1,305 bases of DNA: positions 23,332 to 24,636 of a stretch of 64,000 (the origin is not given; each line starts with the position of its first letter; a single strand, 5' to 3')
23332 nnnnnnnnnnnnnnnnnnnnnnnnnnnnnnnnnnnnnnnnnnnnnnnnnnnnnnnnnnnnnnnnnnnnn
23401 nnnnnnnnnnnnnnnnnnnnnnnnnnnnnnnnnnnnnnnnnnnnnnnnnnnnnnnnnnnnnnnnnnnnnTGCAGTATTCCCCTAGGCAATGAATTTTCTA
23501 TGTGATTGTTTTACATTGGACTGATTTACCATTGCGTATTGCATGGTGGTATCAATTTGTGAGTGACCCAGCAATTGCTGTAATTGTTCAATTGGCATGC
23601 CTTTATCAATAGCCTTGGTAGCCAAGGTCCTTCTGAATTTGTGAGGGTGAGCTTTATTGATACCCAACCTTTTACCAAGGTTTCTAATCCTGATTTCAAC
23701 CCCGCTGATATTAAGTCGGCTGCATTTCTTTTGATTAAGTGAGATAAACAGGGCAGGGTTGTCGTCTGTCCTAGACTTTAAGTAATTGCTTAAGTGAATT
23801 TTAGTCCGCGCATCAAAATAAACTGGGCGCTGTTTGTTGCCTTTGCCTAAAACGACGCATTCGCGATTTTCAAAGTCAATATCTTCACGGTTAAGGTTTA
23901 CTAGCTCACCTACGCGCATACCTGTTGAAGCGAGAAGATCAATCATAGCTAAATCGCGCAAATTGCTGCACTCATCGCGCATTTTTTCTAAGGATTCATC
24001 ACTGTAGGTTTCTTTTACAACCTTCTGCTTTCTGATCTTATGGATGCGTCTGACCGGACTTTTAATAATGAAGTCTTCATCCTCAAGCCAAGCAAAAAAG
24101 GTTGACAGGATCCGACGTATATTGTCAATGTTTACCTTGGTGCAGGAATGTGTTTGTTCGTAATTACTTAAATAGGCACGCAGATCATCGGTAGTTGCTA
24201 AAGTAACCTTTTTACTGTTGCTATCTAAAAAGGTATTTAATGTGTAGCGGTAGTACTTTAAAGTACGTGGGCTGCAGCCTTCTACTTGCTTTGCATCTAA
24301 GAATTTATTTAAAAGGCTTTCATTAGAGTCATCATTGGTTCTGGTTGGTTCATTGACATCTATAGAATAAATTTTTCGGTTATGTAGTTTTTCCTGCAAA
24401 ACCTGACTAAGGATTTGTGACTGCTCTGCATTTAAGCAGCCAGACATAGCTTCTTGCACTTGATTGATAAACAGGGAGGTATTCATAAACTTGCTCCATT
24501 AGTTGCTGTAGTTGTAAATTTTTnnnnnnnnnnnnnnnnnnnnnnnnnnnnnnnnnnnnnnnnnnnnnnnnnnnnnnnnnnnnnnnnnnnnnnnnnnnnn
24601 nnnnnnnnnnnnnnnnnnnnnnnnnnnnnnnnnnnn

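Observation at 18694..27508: Type I R-M island with a tyrosine recombinase flanked by two complete hsdS genes in direct, not inverted, orientation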

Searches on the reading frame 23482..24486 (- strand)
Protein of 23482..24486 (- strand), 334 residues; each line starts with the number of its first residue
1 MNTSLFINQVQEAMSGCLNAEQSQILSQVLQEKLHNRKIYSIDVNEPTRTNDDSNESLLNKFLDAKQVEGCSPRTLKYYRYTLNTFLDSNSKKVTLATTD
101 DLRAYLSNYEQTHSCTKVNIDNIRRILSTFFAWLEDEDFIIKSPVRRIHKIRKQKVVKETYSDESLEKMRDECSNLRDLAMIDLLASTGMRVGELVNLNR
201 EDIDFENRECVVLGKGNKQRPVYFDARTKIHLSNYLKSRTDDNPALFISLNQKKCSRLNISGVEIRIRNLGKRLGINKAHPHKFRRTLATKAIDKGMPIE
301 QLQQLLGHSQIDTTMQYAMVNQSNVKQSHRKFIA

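Call 3: search_protein_families(library=pfam, proteins=[window:23482-24486:-])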
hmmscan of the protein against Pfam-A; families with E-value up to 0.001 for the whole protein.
window:23482-24486:- (334 aa): 3 families
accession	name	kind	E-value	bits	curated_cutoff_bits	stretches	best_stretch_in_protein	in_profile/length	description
PF00589.27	Phage_integrase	-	1.9e-34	119.4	27.1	1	167-322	13-170/172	Phage integrase family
PF13495.12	Phage_int_SAM_4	-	5.9e-16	59.1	27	1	58-138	1-82/85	Phage integrase, N-terminal SAM-like domain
PF02899.23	Phage_int_SAM_1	-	0.00056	20.6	22.3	0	68-137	11-82/83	Phage integrase, N-terminal SAM-like domain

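Call 12: find_homologous_proteins(query=window:23482-24486:-, max_evalue=1e-20)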
Query window:23482-24486:- (334 aa): 8000 proteins with E <= 1e-20 among 8000 candidates; the best 120 are listed.
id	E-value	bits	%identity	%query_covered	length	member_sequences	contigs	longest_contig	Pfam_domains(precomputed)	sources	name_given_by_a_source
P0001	2.9e-216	734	100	100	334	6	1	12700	PF13495.13,PF00589.28,PF22823.3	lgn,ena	-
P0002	2.7e-148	511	57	98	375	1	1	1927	PF13495.13,PF00589.28,PF02899.24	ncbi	-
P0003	5.4e-148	510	-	-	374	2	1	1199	PF13495.13,PF00589.28,PF02899.24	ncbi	-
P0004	2.4e-142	492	69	100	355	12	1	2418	PF13495.13,PF00589.28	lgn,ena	-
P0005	6.7e-138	477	69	98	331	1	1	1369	PF13495.13,PF00589.28,PF02899.24,PF22823.3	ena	-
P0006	1.2e-137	476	68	98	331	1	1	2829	PF13495.13,PF00589.28,PF02899.24,PF22823.3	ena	-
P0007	1.5e-137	476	66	100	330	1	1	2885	PF13495.13,PF00589.28,PF02899.24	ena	-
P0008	6.3e-137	474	67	98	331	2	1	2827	PF13495.13,PF00589.28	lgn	-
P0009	6.8e-137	474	67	99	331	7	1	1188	PF13495.13,PF00589.28,PF02899.24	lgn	-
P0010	9.3e-137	473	66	99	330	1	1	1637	PF13495.13,PF00589.28,PF02899.24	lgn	-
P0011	1.0e-136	473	68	98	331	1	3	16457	PF13495.13,PF00589.28,PF02899.24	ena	-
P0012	1.2e-136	473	66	99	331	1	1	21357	PF13495.13,PF00589.28,PF22823.3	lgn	-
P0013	3.0e-136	472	66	100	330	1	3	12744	PF13495.13,PF00589.28,PF02899.24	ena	-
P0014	4.6e-136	471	66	98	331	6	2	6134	PF13495.13,PF00589.28,PF02899.24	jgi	jgi:site-specific recombinase XerD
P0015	4.8e-136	471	68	98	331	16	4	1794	PF13495.13,PF00589.28,PF02899.24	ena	-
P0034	6.0e-135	467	65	100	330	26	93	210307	PF13495.13,PF00589.28,PF02899.24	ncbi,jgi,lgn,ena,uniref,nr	ncbi:Tyrosine recombinase XerC [uncultured Ruminococcus sp.]|jgi:integrase/recombinase XerD|uniref:s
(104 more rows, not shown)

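Call 13: find_encoding_contigs(protein=P0001, flank=8000, max_places=6)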
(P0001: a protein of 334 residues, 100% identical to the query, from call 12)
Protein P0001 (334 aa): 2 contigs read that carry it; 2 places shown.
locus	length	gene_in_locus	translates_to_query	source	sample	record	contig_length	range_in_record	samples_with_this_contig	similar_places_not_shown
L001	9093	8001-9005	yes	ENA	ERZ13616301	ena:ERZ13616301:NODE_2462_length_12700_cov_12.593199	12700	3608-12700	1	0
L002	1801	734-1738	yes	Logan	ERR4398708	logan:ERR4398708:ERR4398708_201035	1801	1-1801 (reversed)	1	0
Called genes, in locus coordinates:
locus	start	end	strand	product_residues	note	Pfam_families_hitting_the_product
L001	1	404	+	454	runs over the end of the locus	PF00919:UPF0004, PF04055:Radical_SAM, PF01938:TRAM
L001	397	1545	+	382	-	PF02562:PhoH, PF13604:AAA_30, PF13245:AAA_19 (weak)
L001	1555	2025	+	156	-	PF02130:YbeY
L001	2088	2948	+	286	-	PF00571:CBS, PF03471:CorC_HlyC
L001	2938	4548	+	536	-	PF20154:LNT_N, PF00795:CN_hydrolase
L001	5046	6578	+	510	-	PF12161:HsdM_N, PF02384:N6_Mtase, PF01170:UPF0020, PF20473:MmeI_Mtase (faint), PF07669:Eco57I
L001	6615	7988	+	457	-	PF01420:Methylase_S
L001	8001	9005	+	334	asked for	PF13495:Phage_int_SAM_4, PF00589:Phage_integrase, PF22823:MrpR_C_cat (weak)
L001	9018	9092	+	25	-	?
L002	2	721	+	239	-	?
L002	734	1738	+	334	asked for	PF13495:Phage_int_SAM_4, PF00589:Phage_integrase, PF22823:MrpR_C_cat (weak)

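Call 14: find_encoding_contigs(protein=P0034, flank=6000, max_places=8)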
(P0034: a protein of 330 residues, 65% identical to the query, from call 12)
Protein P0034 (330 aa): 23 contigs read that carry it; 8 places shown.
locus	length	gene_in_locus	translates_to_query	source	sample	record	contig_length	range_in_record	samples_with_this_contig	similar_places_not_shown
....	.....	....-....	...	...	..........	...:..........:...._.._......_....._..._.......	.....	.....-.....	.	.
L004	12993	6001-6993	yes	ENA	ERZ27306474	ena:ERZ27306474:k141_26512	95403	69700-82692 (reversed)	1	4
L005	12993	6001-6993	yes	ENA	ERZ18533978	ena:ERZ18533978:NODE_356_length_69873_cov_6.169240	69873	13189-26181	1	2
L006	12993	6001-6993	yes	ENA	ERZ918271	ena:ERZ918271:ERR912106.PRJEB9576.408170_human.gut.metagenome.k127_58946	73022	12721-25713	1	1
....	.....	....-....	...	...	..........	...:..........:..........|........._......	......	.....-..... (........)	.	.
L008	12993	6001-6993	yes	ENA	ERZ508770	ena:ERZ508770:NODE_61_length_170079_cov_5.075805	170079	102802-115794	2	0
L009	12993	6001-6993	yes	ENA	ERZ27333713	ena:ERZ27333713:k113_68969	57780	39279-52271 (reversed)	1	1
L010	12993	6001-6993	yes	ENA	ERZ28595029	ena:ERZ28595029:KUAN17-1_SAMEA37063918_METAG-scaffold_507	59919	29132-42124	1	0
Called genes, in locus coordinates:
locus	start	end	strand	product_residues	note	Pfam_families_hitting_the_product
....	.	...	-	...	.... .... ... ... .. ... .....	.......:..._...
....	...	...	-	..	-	-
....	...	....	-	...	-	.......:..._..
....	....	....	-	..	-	-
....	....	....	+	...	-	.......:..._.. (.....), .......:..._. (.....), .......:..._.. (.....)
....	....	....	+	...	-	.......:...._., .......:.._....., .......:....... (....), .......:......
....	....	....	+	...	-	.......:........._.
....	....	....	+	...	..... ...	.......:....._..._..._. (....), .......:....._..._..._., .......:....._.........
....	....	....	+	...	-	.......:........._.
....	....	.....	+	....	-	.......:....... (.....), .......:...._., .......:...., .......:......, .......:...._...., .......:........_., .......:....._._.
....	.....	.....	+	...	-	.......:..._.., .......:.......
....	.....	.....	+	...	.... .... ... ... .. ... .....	-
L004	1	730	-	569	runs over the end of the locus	PF01076:Mob_Pre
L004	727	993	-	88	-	-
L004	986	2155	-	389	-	PF13481:AAA_25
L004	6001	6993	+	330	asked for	PF02899:Phage_int_SAM_1 (weak), PF13495:Phage_int_SAM_4, PF00589:Phage_integrase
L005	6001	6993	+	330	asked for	PF02899:Phage_int_SAM_1 (weak), PF13495:Phage_int_SAM_4, PF00589:Phage_integrase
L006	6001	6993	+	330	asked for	PF02899:Phage_int_SAM_1 (weak), PF13495:Phage_int_SAM_4, PF00589:Phage_integrase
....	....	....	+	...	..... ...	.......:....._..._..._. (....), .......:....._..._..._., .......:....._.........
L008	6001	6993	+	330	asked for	PF02899:Phage_int_SAM_1 (weak), PF13495:Phage_int_SAM_4, PF00589:Phage_integrase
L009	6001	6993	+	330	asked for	PF02899:Phage_int_SAM_1 (weak), PF13495:Phage_int_SAM_4, PF00589:Phage_integrase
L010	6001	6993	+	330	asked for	PF02899:Phage_int_SAM_1 (weak), PF13495:Phage_int_SAM_4, PF00589:Phage_integrase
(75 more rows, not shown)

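Call 22: search_protein_families(library=ncbifam, proteins=[window:23482-24486:-])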
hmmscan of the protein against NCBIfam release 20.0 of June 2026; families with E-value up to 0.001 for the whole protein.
window:23482-24486:- (334 aa): 11 families
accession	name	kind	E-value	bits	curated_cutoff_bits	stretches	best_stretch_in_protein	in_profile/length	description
NF040815.2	recomb_XerA_Arch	equivalog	4.6e-74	249.3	220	1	60-328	1-262/263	site-specific tyrosine recombinase/integron integrase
TIGR02224.1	recomb_XerC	equivalog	8.4e-46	156.7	335.15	1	62-331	3-288/295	tyrosine recombinase XerC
TIGR02225.1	recomb_XerD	equivalog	4.4e-41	141.1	329.6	1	61-332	2-286/290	site-specific tyrosine recombinase XerD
NF001399.0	PRK00283.1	subfamily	2.5e-39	135.3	279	1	55-331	5-294/300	tyrosine recombinase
NF002331.0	PRK01287.1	subfamily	1.2e-29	103.4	371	1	45-330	17-322/365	site-specific tyrosine recombinase XerC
NF003462.0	PRK05084.1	equivalog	5.7e-29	101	267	1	173-329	192-353/360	tyrosine recombinase XerS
TIGR02249.1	integrase_gron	subfamily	1.5e-20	73.8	265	2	59-238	2-179/315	integron integrase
NF007371.0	PRK09871.1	subfamily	1.3e-10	41.2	222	1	172-323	22-177/198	tyrosine-type DNA invertase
NF011946.0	PRK15417.1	equivalog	2.1e-10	40.3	435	1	275-322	269-317/337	integron integrase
NF041502.1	integrase_1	equivalog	5.1e-06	25.5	350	0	278-325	318-365/484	site-specific integrase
NF007370.0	PRK09870.1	subfamily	0.00015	21.4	221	1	173-322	29-181/200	tyrosine-type DNA invertase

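Call 30: find_encoding_contigs(protein=P0011, flank=6000, max_places=4)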
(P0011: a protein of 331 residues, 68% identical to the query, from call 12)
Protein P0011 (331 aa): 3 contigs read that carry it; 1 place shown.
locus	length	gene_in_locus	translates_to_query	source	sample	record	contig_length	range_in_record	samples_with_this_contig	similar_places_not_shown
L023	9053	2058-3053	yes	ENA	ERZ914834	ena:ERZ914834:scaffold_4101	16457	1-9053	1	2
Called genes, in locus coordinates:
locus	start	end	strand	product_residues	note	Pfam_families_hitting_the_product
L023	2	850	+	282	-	?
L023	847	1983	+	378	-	PF01420:Methylase_S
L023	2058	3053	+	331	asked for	PF02899:Phage_int_SAM_1 (weak), PF13495:Phage_int_SAM_4, PF00589:Phage_integrase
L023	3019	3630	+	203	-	PF01420:Methylase_S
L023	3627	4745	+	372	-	PF01420:Methylase_S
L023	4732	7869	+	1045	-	PF04313:HSDR_N, PF13588:HSDR_N_2 (faint), PF00270:DEAD, PF04851:ResIII, PF18766:SWI2_SNF2, PF00271:Helicase_C (faint), PF08463:EcoEI_R_C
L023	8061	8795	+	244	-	PF14353:CpXC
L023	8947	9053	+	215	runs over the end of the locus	-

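Call 31: find_encoding_contigs(protein=P0012, flank=6000, max_places=4)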
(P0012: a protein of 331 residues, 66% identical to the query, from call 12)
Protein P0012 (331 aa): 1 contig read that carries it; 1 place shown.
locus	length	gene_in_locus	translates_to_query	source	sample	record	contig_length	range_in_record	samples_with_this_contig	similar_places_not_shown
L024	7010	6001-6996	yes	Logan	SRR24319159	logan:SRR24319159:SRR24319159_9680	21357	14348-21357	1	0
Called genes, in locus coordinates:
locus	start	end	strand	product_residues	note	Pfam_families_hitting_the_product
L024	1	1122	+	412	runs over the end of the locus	PF01076:Mob_Pre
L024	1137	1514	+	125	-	PF14198:TnpV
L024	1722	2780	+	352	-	PF02661:Fic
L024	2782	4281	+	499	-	PF12161:HsdM_N, PF02384:N6_Mtase, PF01170:UPF0020, PF07669:Eco57I (weak)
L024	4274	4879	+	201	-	-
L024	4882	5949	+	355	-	PF01420:Methylase_S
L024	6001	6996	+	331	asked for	PF13495:Phage_int_SAM_4, PF22823:MrpR_C_cat (faint), PF00589:Phage_integrase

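Call 46: find_related_loci(query=A1, collection=metagenome_contigs, flank=6000)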
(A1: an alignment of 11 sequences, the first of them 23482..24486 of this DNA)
Query A1 (334 aa) in metagenome_contigs; peptide patterns used: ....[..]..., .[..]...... (x = any residue, [..] = any of these).
600 stretches matched a pattern (row limit reached: there are more); 587 encode a relative of the query (tblastn E <= 1e-3); the best 80 are kept; 80 distinct loci.
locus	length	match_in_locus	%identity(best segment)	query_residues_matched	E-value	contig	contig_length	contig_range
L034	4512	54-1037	65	5-334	3e-147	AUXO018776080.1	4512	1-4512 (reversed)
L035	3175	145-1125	65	6-334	2e-150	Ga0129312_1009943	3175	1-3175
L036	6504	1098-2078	65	6-334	3e-143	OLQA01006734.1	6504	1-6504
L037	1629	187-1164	64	6-334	2e-154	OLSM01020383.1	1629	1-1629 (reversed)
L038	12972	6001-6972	65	6-334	5e-142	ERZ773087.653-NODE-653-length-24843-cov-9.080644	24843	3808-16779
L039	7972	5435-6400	65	6-332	4e-142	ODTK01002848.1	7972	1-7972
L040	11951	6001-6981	65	6-334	7e-142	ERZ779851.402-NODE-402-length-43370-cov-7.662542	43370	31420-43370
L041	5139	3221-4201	65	6-334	4e-143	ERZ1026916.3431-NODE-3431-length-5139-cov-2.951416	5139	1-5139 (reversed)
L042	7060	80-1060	66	6-334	1e-141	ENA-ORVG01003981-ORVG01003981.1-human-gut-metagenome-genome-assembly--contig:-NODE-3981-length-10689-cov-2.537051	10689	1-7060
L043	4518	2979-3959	64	6-334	1e-143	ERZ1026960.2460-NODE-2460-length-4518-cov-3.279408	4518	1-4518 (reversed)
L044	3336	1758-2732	65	6-334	3e-146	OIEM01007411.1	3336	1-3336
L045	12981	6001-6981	64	6-334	6e-141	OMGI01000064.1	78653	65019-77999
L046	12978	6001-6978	65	7-334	5e-140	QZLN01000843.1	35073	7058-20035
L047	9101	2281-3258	65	7-334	4e-140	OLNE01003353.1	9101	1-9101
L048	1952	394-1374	65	6-334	2e-150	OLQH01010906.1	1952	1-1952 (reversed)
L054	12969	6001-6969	63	6-334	9e-138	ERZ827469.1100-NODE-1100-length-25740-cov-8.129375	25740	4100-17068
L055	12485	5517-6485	62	6-334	2e-137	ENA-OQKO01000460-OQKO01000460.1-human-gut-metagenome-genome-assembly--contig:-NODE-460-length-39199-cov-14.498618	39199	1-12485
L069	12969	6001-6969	62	6-334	4e-137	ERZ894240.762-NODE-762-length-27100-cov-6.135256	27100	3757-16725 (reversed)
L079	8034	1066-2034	61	6-334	2e-135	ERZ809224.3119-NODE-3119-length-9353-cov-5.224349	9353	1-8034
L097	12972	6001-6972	61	7-334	6e-134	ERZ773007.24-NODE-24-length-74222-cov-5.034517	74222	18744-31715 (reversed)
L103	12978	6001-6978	60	6-334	3e-133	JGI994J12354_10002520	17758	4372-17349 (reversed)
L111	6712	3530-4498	60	6-334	2e-132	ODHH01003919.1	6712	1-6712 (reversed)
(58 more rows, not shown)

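Call 51: search_protein_families(library=pfam, proteins=[L055:4727-5479:-, L069:5232-5963:-, L103:7532-8188:-, L079:2584-3849:-, L054:7496-8155:-, L097:5229-5960:-, L111:2758-3456:-], max_evalue=0.001)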
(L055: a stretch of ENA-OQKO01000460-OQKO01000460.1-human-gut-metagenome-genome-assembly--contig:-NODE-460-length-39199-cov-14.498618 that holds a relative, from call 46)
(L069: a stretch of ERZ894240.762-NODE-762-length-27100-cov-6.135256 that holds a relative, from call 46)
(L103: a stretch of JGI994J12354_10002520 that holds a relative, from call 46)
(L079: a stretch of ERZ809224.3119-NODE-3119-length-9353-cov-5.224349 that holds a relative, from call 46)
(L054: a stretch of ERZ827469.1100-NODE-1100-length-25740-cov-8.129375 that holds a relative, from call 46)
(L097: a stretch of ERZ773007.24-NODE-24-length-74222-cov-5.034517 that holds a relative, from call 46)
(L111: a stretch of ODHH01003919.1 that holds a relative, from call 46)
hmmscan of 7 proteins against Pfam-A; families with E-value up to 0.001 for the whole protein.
L055:4727-5479:- (251 aa): 1 family
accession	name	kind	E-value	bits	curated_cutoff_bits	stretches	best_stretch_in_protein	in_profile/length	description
PF01420.25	Methylase_S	-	6.2e-11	43.2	22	1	55-232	1-160/168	Type I restriction modification DNA specificity domain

L069:5232-5963:- (244 aa): 1 family
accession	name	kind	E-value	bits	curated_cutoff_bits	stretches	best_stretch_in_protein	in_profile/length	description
PF01420.25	Methylase_S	-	2e-16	61.1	22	1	61-206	6-140/168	Type I restriction modification DNA specificity domain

L103:7532-8188:- (219 aa): 1 family
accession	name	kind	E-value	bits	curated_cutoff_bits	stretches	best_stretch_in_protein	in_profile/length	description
PF01420.25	Methylase_S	-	2e-17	64.3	22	1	38-189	1-159/168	Type I restriction modification DNA specificity domain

L079:2584-3849:- (422 aa): 1 family
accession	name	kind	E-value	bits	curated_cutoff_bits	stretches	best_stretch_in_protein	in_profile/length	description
PF01420.25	Methylase_S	-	5.4e-11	43.4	22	1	30-186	31-168/168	Type I restriction modification DNA specificity domain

L054:7496-8155:- (220 aa): 1 family
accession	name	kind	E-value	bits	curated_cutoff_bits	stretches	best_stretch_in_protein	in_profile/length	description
PF01420.25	Methylase_S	-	9e-21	75.2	22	1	30-178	1-138/168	Type I restriction modification DNA specificity domain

L097:5229-5960:- (244 aa): 1 family
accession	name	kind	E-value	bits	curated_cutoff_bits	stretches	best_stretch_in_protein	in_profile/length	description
PF01420.25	Methylase_S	-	9.8e-09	36.1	22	1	52-196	9-141/168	Type I restriction modification DNA specificity domain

L111:2758-3456:- (233 aa): 1 family
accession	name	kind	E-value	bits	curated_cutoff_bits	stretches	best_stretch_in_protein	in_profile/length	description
PF01420.25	Methylase_S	-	4.4e-11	43.7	22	1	38-201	1-147/168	Type I restriction modification DNA specificity domain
